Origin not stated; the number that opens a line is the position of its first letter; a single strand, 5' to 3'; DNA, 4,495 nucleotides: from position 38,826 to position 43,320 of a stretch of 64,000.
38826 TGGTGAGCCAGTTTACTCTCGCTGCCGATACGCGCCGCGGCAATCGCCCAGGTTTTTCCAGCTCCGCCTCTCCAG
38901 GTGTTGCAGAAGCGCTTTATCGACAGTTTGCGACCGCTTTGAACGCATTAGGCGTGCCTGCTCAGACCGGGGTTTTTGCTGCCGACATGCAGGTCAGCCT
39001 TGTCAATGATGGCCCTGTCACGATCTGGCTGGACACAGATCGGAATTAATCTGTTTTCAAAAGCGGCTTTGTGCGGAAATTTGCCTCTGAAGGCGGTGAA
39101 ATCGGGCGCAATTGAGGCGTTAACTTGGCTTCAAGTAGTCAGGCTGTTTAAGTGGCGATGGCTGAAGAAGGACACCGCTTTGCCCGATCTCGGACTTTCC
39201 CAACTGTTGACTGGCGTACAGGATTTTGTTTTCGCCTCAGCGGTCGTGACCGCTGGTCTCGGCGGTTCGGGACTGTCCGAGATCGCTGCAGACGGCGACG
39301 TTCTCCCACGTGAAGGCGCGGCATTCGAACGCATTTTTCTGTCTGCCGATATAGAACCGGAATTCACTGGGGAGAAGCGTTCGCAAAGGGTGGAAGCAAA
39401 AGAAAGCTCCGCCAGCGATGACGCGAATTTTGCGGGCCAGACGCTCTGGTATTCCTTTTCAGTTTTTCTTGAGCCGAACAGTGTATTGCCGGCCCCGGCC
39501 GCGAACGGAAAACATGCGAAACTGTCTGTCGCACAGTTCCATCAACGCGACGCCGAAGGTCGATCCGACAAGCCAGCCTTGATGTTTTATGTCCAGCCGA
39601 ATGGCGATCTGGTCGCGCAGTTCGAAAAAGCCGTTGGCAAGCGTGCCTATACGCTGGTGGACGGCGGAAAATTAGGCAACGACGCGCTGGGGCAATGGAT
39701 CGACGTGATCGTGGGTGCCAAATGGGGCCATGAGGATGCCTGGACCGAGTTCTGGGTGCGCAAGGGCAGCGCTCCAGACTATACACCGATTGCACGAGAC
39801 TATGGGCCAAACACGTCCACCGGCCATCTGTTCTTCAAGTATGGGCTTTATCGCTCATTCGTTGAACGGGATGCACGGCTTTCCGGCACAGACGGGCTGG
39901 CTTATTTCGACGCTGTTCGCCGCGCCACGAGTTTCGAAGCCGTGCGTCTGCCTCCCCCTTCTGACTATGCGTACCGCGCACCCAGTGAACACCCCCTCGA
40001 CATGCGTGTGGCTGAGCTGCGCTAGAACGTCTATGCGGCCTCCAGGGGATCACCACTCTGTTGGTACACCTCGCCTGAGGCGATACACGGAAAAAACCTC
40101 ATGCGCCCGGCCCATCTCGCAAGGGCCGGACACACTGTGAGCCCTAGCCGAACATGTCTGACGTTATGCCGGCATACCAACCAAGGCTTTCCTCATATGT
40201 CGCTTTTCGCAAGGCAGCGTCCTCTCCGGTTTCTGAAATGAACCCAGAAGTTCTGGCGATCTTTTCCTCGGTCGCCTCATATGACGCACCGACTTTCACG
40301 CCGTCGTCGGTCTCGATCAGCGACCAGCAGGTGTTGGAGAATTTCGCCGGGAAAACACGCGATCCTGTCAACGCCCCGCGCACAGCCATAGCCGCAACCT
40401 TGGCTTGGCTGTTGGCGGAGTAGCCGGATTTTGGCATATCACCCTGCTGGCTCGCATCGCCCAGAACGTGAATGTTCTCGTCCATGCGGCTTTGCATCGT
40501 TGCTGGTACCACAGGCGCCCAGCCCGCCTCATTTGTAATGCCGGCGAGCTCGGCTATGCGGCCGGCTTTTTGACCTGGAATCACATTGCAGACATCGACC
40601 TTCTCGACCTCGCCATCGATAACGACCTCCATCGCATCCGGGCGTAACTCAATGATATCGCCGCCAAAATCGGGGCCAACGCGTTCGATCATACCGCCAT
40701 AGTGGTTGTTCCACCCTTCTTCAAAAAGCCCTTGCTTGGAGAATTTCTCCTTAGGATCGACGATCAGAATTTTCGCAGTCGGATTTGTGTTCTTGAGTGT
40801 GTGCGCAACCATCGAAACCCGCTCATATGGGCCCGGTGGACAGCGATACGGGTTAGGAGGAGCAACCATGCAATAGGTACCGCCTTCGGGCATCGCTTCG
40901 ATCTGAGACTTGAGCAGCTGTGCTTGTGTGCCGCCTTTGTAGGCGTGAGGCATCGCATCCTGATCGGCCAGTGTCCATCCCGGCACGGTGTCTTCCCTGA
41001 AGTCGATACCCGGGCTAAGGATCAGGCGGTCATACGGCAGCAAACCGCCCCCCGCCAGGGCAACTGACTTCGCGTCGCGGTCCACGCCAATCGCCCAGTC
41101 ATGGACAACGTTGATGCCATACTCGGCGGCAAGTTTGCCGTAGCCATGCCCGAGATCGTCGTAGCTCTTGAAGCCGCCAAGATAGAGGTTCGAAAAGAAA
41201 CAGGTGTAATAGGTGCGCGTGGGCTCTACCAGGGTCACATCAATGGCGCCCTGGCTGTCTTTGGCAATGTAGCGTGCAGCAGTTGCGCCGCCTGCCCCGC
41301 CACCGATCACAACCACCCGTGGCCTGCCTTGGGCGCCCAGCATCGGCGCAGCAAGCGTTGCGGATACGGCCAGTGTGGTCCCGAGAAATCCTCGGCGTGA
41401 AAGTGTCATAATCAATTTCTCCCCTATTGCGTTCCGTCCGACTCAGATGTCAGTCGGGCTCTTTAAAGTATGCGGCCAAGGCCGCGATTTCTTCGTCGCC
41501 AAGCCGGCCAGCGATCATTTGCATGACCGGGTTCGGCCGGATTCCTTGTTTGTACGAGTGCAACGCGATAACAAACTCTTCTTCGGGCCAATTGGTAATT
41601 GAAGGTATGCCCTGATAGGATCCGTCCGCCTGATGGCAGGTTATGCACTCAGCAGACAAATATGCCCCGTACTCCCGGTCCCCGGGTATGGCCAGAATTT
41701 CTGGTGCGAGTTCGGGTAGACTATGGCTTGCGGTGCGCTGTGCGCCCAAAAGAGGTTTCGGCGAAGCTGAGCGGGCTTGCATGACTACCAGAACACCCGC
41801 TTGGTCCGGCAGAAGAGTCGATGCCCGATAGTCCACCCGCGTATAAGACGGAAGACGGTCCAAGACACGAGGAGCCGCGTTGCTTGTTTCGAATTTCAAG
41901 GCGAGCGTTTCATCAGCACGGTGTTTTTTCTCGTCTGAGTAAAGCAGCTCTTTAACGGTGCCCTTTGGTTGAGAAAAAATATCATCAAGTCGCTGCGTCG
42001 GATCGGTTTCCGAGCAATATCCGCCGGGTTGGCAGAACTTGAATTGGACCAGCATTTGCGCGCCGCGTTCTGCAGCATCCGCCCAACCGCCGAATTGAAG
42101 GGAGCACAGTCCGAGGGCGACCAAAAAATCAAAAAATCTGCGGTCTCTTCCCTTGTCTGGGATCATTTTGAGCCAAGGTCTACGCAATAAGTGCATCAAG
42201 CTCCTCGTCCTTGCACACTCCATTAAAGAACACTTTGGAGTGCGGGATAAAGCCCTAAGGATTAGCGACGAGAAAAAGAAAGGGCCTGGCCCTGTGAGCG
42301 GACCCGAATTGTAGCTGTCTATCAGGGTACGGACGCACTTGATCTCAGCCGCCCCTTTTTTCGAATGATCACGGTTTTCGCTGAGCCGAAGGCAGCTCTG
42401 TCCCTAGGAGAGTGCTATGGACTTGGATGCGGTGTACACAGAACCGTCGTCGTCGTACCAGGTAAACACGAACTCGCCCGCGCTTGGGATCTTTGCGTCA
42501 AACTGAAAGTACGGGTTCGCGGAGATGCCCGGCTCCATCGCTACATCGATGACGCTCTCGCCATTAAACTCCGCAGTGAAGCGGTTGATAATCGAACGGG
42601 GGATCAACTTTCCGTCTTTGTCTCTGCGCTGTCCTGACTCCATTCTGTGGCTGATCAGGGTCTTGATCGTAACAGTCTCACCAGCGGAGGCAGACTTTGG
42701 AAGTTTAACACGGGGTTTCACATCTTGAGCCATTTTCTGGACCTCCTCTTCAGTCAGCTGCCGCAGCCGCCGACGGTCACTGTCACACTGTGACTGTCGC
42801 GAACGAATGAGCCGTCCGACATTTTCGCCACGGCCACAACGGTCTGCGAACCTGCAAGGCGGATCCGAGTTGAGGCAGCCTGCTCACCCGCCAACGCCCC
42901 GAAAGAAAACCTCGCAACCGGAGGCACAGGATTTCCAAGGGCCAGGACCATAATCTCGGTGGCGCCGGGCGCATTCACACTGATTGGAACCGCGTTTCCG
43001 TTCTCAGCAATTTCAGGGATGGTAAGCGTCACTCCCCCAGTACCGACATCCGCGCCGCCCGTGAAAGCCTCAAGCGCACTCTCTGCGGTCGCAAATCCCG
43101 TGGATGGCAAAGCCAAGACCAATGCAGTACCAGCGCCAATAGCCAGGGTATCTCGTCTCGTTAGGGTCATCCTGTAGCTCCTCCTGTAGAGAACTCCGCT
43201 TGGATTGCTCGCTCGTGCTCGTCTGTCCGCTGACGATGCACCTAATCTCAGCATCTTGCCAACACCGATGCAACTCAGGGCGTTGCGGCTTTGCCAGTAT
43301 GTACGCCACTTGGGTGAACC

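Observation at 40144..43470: Minimal sox locus: soxYZ-soxE-soxF retained, soxABCD and upstream sox genes absent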

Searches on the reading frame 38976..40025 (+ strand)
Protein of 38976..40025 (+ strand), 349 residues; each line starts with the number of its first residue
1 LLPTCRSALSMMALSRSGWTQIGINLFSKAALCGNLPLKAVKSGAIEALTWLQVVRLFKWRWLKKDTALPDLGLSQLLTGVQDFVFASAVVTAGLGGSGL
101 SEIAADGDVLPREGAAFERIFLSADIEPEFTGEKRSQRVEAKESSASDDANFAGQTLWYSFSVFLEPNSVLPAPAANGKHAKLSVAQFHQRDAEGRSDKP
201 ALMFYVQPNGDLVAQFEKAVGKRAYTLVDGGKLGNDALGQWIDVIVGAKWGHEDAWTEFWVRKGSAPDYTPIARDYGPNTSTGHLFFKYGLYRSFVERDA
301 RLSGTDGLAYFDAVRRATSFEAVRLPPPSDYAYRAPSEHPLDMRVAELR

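Call 3: search_protein_families(library=pfam, proteins=[window:38976-40025:+])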
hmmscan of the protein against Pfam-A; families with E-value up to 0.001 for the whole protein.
window:38976-40025:+ (349 aa): 1 family
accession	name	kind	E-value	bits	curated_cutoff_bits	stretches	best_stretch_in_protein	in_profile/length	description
PF14099.13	Polysacc_lyase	-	7e-14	52.6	29.9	1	147-315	59-210/210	Polysaccharide lyase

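Call 4: search_protein_families(library=ncbifam, proteins=[window:38976-40025:+])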
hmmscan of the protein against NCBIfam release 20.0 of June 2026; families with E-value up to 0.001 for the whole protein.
window:38976-40025:+ (349 aa): 0 families

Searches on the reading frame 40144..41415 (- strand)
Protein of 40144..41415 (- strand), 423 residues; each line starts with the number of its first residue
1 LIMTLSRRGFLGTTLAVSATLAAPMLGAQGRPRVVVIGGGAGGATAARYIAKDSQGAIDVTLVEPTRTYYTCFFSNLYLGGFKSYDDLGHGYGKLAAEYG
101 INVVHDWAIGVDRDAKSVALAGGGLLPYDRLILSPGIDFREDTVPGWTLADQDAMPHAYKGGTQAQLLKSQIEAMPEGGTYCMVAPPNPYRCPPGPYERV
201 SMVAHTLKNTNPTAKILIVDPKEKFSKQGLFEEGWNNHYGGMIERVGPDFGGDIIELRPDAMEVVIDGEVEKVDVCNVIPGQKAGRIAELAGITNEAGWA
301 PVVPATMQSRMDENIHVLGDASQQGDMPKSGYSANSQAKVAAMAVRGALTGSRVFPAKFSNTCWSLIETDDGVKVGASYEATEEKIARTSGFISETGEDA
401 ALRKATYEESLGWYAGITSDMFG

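Call 3: search_protein_families(library=pfam, proteins=[window:40144-41415:-])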
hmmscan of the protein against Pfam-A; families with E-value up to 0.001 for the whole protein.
window:40144-41415:- (423 aa): 5 families
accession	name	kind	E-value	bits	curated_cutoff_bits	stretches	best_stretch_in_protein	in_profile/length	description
PF21706.3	FCSD_central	-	7.8e-45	152.2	27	1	166-280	2-116/116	Sulfide dehydrogenase [flavocytochrome c] flavoprotein chain, central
PF09242.17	FCSD-flav_bind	-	5.8e-21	75.1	26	1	357-422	3-71/71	Flavocytochrome c sulphide dehydrogenase, flavin-binding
PF07992.20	Pyr_redox_2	-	3.3e-11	43.6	26.1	1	33-147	2-119/291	Pyridine nucleotide-disulphide oxidoreductase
PF01266.30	DAO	-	0.00013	22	27.9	1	33-66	1-31/353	FAD dependent oxidoreductase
PF13454.12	NAD_binding_9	-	0.0006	20.2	21.8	0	35-67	1-34/155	FAD-NAD(P)-binding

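Call 4: search_protein_families(library=ncbifam, proteins=[window:40144-41415:-])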
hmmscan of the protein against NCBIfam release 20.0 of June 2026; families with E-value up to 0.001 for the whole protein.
window:40144-41415:- (423 aa): 2 families
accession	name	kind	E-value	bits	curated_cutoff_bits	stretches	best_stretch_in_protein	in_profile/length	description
NF049943.1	SQR_III_seleno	exception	2.8e-19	69.3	525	1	33-354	2-321/406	type III sulfide quinone reductase, selenoprotein subtype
TIGR03169.1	Nterm_to_SelD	hypoth_equivalog_domain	7.4e-13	48.6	310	1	34-149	2-117/365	pyridine nucleotide-disulfide oxidoreductase family protein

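Call 54: search_solved_structures(query=window:40144-41409:-, max_evalue=1e-10)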
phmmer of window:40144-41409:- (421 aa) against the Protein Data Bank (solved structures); distinct sequences matched with E-value up to 1e-10: 3.
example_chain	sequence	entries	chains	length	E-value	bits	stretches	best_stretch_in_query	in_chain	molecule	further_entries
5n1t_A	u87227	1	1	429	4.5e-103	348.8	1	27-421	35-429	flavin-binding subunit of sulfide dehydrogenase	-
1fcd_A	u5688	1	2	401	8.6e-96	324.8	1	31-421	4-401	FLAVOCYTOCHROME C SULFIDE DEHYDROGENASE (FLAVIN-BINDING SUBUNIT)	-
3vrd_B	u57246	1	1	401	1.6e-94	320.6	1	31-421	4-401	Flavocytochrome c flavin subunit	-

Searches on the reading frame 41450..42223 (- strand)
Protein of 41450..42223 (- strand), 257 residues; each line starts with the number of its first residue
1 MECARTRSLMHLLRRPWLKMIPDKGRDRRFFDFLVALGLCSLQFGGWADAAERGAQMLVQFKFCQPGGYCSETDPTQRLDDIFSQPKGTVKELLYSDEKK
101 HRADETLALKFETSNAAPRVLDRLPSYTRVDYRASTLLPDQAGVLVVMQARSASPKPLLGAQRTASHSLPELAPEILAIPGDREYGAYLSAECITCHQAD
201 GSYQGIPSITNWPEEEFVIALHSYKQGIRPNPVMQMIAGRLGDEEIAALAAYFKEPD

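Call 3: search_protein_families(library=pfam, proteins=[window:41450-42223:-])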
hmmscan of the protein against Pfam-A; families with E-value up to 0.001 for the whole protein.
window:41450-42223:- (257 aa): 2 families
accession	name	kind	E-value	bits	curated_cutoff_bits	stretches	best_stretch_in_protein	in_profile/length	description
PF00034.26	Cytochrom_C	-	5.3e-05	24.9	21.3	1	188-253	8-86/90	Cytochrome c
PF13442.11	Cytochrome_CBB3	-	0.00013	22.7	27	1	190-252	11-67/68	Cytochrome C oxidase, cbb3-type, subunit III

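Call 4: search_protein_families(library=ncbifam, proteins=[window:41450-42223:-])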
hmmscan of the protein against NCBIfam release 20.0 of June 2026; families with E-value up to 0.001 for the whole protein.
window:41450-42223:- (257 aa): 0 families

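Call 74: find_homologous_proteins(query=window:41450-42196:-, max_evalue=1e-10)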
Query window:41450-42196:- (248 aa): 2068 proteins with E <= 1e-10 among 3520 candidates; the best 120 are listed.
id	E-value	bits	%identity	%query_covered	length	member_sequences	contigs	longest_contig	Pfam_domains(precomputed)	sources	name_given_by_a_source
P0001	2.1e-157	540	100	96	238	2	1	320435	-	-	-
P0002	2.1e-61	226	55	83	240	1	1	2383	PF13442.12,PF00034.27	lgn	-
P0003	1.5e-57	213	50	88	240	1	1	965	PF13442.12,PF00034.27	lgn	-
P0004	1.1e-54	204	50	90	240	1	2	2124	PF13442.12,PF00034.27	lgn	-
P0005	4.3e-52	195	48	91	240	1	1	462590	PF13442.12,PF00034.27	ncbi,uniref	ncbi:c-type cytochrome [Tropicimonas sp. S265A]|uniref:c-type cytochrome n=1 Tax=Tropicimonas sp. S2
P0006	2.1e-51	193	50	83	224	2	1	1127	PF13442.12,PF00034.27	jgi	-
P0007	8.0e-51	191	49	90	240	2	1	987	PF13442.12,PF00034.27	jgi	jgi:cytochrome c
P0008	4.7e-49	185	48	83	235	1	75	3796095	PF13442.12,PF00034.27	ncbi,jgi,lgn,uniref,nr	ncbi:cytochrome c [Dinoroseobacter shibae DFL 12 = DSM 16493]|jgi:cytochrome c|uniref:Cytochrome c n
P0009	9.3e-48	181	46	81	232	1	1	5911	PF13442.12,PF00034.27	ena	-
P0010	6.4e-47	178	45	81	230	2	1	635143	PF13442.12,PF00034.27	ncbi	-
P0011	7.1e-47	178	45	83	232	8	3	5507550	PF13442.12,PF00034.27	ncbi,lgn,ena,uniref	ncbi:c-type cytochrome [Pelagibius sp.]|uniref:c-type cytochrome n=1 Tax=Pelagibius sp. TaxID=193123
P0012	7.1e-47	178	47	81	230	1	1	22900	PF13442.12,PF00034.27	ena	-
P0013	7.6e-47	178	47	83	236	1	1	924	PF13442.12,PF00034.27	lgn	-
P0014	1.6e-46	177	43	90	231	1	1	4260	PF13442.12,PF00034.27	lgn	-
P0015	2.3e-46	176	48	82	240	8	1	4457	PF13442.12,PF00034.27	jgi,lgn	-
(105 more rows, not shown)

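Call 76: find_encoding_contigs(protein=P0002, flank=3000, max_places=4)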
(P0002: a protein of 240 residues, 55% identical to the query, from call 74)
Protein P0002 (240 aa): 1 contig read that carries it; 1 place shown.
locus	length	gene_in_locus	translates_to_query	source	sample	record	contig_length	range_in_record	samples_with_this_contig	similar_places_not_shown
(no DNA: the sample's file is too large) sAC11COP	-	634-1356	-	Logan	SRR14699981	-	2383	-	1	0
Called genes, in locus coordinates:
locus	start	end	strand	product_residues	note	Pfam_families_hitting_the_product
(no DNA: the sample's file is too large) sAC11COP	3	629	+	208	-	?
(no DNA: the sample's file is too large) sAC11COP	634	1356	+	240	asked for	PF00034:Cytochrom_C (faint), PF13442:Cytochrome_CBB3 (faint)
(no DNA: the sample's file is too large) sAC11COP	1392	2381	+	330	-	?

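Call 77: find_encoding_contigs(protein=P0004, flank=3000, max_places=4)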
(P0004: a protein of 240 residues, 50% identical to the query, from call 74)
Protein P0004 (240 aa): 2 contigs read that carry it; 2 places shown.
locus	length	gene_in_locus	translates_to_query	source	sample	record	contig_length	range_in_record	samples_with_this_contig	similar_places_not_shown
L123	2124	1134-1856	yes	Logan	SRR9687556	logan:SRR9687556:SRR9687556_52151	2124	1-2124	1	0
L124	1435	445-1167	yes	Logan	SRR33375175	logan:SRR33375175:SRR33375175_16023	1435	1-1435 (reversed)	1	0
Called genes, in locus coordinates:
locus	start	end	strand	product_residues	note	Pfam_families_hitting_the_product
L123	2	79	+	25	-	?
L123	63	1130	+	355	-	PF00034:Cytochrom_C, PF13442:Cytochrome_CBB3, PF00034:Cytochrom_C (weak)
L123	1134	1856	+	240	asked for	PF00034:Cytochrom_C (weak), PF13442:Cytochrome_CBB3 (faint)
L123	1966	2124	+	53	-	?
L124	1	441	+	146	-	?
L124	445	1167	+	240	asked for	PF00034:Cytochrom_C (weak), PF13442:Cytochrome_CBB3 (faint)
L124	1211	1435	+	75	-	?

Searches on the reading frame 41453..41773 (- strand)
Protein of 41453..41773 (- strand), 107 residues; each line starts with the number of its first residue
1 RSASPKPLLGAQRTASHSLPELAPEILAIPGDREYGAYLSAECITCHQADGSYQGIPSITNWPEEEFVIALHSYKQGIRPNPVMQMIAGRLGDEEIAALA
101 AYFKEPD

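Call 55: search_solved_structures(query=window:41453-41773:-, max_evalue=10, show_alignments=3)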
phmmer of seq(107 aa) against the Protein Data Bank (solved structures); distinct sequences matched with E-value up to 10: 39.
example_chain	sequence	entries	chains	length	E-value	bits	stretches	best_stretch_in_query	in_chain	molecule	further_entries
5lo9_A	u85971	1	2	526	5.8e-09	39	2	32-103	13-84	Cytochrome C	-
6q2u_A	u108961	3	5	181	7.5e-09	38.7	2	31-104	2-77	Cytochrome c4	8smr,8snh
2zzs_A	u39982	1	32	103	9.3e-08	35.2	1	28-104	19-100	Cytochrome c554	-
5n1t_B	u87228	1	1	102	1.7e-07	34.3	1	19-103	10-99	Cytochrome C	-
1cno_A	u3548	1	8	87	2.3e-07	33.9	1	31-104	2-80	CYTOCHROME C552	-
8uf3_A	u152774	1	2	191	1.9e-06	30.9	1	43-103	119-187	Cytochrome C4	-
8yts_A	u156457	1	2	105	0.00021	24.3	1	37-103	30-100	Cytochrome C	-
1h1o_A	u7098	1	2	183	0.00058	22.9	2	42-103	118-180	CYTOCHROME C-552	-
1c53_A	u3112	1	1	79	0.00091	22.3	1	36-104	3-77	CYTOCHROME C553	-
4o1w_A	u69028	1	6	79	0.0012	21.9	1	31-104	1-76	Cytochrome c552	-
1etp_A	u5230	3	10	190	0.0044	20.1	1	31-104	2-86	CYTOCHROME C4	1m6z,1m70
2dvh_A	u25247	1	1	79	0.01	19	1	36-104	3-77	CYTOCHROME C-553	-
1dvh_A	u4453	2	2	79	0.01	18.9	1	36-104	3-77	CYTOCHROME C553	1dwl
1e08_E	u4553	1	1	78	0.011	18.8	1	36-104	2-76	CYTOCHROME C553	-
8yy9_C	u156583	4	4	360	0.026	17.6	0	25-74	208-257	Photosynthetic reaction center cytochrome c subunit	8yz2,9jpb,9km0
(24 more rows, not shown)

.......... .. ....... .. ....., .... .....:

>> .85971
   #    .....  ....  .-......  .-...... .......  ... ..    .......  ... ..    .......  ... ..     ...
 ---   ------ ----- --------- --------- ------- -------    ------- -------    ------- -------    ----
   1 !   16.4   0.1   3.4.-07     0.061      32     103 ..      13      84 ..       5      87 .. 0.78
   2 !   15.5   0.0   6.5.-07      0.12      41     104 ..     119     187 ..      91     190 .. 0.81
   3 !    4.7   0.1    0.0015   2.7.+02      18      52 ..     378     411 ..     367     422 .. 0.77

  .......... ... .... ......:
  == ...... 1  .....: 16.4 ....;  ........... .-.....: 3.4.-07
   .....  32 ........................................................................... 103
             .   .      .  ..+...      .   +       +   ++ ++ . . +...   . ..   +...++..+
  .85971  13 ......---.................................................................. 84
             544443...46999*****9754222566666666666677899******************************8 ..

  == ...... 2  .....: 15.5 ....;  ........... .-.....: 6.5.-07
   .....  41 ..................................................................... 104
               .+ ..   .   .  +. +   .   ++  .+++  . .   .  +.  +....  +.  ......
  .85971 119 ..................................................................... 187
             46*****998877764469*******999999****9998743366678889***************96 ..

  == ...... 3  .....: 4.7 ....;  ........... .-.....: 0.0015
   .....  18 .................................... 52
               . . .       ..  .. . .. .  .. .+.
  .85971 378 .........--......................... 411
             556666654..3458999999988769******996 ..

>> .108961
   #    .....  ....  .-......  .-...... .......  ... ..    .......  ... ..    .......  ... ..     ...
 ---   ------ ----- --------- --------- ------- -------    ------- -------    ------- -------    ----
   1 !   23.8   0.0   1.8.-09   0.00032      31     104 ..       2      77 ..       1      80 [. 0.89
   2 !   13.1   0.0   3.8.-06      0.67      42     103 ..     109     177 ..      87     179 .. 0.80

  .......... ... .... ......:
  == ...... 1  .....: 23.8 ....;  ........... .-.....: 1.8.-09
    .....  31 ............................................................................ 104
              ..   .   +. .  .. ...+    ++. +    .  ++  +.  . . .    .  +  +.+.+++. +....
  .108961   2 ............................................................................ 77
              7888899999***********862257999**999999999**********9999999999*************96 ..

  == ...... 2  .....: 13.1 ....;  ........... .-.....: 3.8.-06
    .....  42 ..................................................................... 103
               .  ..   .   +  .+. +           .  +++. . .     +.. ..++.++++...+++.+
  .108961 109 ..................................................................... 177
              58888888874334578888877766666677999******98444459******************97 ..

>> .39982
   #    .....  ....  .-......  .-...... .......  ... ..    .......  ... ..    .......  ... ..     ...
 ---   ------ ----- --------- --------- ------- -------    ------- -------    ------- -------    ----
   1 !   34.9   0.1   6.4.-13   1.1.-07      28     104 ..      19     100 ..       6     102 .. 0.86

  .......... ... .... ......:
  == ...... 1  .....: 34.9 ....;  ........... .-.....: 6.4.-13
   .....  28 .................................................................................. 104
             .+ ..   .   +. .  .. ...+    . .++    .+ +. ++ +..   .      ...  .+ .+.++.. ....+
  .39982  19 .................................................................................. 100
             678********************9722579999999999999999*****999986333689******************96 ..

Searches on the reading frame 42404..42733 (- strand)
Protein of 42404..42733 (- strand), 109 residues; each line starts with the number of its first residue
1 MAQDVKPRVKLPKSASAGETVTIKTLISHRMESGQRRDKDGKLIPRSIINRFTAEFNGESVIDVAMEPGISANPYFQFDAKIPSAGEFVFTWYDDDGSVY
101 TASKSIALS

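Call 3: search_protein_families(library=pfam, proteins=[window:42404-42733:-])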
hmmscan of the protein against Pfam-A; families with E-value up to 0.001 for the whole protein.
window:42404-42733:- (109 aa): 1 family
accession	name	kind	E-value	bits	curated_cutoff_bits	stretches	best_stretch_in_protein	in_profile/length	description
PF08770.17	SoxZ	-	6e-30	103.3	25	1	10-103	2-96/98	Sulphur oxidation protein SoxZ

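Call 4: search_protein_families(library=ncbifam, proteins=[window:42404-42733:-])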
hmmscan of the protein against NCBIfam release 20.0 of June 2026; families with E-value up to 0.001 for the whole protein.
window:42404-42733:- (109 aa): 2 families
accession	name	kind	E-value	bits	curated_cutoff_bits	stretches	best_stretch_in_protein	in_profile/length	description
TIGR04490.1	SoxZ_true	equivalog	1.4e-30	105.1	76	1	13-106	3-98/98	thiosulfate oxidation carrier complex protein SoxZ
TIGR04557.1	fuse_rel_SoxYZ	equivalog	7.9e-11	41.7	140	1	11-100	136-225/226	quinoprotein dehydrogenase-associated SoxYZ-like carrier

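Call 27: find_encoding_contigs(protein=window:42404-42733:-, flank=6000, max_places=8)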
Protein window:42404-42733:- (109 aa): 2 contigs read that carry it; 2 places shown.
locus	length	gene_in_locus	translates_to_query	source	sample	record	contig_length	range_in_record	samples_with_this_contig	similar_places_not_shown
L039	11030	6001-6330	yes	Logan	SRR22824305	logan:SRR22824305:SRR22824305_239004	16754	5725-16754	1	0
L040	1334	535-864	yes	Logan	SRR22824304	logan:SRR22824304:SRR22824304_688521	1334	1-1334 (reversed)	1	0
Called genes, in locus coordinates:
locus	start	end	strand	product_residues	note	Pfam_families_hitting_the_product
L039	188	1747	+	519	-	PF06253:MTTB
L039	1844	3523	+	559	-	-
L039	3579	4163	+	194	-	PF07700:HNOB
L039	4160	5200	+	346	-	PF07701:HNOBA (faint), PF00990:GGDEF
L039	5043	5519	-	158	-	-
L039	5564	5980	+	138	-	PF13501:SoxY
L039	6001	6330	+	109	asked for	PF08770:SoxZ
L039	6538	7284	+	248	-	-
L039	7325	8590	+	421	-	PF07992:Pyr_redox_2, PF21706:FCSD_central, PF09242:FCSD-flav_bind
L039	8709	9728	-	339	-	PF14099:Polysacc_lyase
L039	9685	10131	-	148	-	PF02580:Tyr_Deacylase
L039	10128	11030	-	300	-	?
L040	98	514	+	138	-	PF13501:SoxY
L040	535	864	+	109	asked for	PF08770:SoxZ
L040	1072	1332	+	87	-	?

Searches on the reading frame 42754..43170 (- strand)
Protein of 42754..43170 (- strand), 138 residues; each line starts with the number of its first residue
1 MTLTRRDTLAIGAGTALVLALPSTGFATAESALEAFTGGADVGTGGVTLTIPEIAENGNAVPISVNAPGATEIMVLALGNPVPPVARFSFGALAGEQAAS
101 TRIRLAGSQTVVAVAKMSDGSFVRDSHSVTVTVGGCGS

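Call 71: search_protein_families(library=ncbifam, proteins=[window:42754-43170:-], max_evalue=0.01)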
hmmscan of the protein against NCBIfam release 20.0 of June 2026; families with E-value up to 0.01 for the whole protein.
window:42754-43170:- (138 aa): 4 families
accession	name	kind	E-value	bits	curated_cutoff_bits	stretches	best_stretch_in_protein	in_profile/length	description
TIGR04488.1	SoxY_true_GGCGG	equivalog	1.5e-36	126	125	1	4-137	1-148/149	thiosulfate oxidation carrier protein SoxY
TIGR04487.1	SoxY_para_1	exception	2.7e-28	98.6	172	1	5-136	2-144/146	SoxY-related AACIE arm protein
TIGR04557.1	fuse_rel_SoxYZ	equivalog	3.2e-16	59.3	140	1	43-137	15-115/226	quinoprotein dehydrogenase-associated SoxYZ-like carrier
TIGR02136.1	ptsS_2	subfamily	0.0047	16.2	206.6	1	89-138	28-76/295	phosphate ABC transporter substrate-binding protein PstS family protein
